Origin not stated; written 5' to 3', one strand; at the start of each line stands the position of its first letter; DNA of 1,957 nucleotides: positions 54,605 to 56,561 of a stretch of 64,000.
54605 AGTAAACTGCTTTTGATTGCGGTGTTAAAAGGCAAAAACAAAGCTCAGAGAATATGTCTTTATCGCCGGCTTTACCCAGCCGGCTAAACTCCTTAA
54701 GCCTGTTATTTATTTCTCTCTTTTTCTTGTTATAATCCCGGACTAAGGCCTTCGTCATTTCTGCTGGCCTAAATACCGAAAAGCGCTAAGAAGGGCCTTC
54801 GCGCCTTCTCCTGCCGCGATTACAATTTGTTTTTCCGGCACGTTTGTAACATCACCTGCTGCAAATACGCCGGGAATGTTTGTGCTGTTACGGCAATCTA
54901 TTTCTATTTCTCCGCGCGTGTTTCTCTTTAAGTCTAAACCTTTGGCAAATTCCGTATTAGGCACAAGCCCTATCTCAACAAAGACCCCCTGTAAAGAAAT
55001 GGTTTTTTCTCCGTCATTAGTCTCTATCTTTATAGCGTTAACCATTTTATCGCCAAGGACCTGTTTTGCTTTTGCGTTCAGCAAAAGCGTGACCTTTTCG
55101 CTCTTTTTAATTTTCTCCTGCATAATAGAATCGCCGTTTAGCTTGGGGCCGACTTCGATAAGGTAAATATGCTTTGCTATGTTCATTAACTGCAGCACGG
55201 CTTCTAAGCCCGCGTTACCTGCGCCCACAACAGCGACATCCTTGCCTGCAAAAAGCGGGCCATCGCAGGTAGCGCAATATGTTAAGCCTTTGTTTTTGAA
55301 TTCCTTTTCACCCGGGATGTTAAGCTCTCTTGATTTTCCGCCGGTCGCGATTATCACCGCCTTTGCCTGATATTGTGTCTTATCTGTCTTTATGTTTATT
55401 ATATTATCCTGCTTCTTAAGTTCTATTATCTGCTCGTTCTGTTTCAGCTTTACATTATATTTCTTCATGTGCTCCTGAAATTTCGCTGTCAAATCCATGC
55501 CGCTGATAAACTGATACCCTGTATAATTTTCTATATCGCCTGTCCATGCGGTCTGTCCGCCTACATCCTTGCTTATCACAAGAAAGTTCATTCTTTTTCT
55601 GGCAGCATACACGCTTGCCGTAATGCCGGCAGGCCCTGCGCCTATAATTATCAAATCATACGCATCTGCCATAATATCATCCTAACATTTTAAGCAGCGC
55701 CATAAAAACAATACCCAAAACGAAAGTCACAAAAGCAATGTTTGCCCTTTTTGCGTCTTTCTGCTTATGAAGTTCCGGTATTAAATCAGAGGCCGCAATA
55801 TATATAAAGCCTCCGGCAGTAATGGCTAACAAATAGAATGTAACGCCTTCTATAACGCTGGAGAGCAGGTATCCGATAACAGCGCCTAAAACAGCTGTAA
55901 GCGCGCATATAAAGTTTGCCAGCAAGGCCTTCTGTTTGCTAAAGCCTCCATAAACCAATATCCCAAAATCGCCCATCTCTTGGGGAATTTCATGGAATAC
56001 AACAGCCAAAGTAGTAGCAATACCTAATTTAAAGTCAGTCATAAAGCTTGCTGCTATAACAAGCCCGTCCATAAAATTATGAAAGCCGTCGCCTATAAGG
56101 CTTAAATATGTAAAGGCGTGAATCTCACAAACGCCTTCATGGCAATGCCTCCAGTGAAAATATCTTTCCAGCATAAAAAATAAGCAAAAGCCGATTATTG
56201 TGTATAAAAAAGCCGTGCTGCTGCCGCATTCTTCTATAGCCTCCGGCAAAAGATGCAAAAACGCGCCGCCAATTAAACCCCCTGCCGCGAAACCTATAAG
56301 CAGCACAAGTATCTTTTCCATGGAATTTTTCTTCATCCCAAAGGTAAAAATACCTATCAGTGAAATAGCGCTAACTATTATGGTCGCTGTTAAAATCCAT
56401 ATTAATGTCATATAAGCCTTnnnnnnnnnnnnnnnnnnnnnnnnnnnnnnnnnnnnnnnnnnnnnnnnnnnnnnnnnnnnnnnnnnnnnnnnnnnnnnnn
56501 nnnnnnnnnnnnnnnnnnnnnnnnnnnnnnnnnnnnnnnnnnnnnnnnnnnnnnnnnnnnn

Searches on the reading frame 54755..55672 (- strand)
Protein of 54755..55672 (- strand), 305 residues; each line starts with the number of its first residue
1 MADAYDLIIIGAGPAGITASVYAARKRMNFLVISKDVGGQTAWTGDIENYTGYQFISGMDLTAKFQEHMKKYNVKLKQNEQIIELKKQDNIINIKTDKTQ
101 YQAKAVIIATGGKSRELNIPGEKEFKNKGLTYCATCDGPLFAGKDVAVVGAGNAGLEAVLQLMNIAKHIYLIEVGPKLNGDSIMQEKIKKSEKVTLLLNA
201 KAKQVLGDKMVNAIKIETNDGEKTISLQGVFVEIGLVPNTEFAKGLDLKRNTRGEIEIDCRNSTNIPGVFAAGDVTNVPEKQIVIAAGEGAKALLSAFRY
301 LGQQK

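Call 80: search_protein_families(library=pfam, proteins=[window:54755-55672:-], max_evalue=0.001)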
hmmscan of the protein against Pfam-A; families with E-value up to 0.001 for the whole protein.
window:54755-55672:- (305 aa): 12 families
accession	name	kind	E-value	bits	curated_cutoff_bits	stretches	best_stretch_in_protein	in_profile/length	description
PF07992.20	Pyr_redox_2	-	3.2e-48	165.1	26.1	1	5-288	1-289/291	Pyridine nucleotide-disulphide oxidoreductase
PF13738.12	Pyr_redox_3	-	6.4e-30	104.9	30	2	55-273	77-305/305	Pyridine nucleotide-disulphide oxidoreductase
PF03486.20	HI0933_like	-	6.4e-14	52.4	50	1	61-114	111-166/244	HI0933-like protein Rossmann domain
PF00070.33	Pyr_redox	-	1.2e-11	45.3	22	1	146-217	2-80/82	Pyridine nucleotide-disulphide oxidoreductase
PF00890.30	FAD_binding_2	-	2.1e-11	44.1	20.4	1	6-43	1-40/414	FAD binding domain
PF01266.30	DAO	-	1.5e-09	38.3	27.9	0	53-117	143-209/353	FAD dependent oxidoreductase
PF01134.28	GIDA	-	3.8e-08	33.3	22.1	0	145-182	1-34/391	Glucose inhibited division protein A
PF05834.18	Lycopene_cycl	-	1e-06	28.6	23.4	0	6-81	1-74/380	Lycopene cyclase protein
PF12831.13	FAD_oxidored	-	1.1e-06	28.6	27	0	6-41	1-38/416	FAD dependent oxidoreductase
PF01946.23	Thi4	-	6e-06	26.1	26.2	1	5-45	18-60/235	Thi4 family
PF13450.12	NAD_binding_8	-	1.1e-05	26.1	21.9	0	9-42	1-36/68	NAD(P)-binding Rossmann-like domain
PF13434.12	Lys_Orn_oxgnase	-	3.8e-05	23.4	21.3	0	63-168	112-213/339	L-lysine 6-monooxygenase/L-ornithine 5-monooxygenase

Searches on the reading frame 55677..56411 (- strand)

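Call 80: search_protein_families(library=pfam, proteins=[window:55677-56411:-], max_evalue=0.001)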
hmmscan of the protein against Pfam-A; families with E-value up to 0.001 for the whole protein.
window:55677-56411:- (244 aa): 2 families
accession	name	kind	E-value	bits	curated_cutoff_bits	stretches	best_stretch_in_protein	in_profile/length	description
PF02535.28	Zip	-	4.3e-46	158.1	35.1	2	94-240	171-322/323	ZIP Zinc transporter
PF01040.23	UbiA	-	0.00056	19.7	34.2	0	151-235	102-184/250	UbiA prenyltransferase family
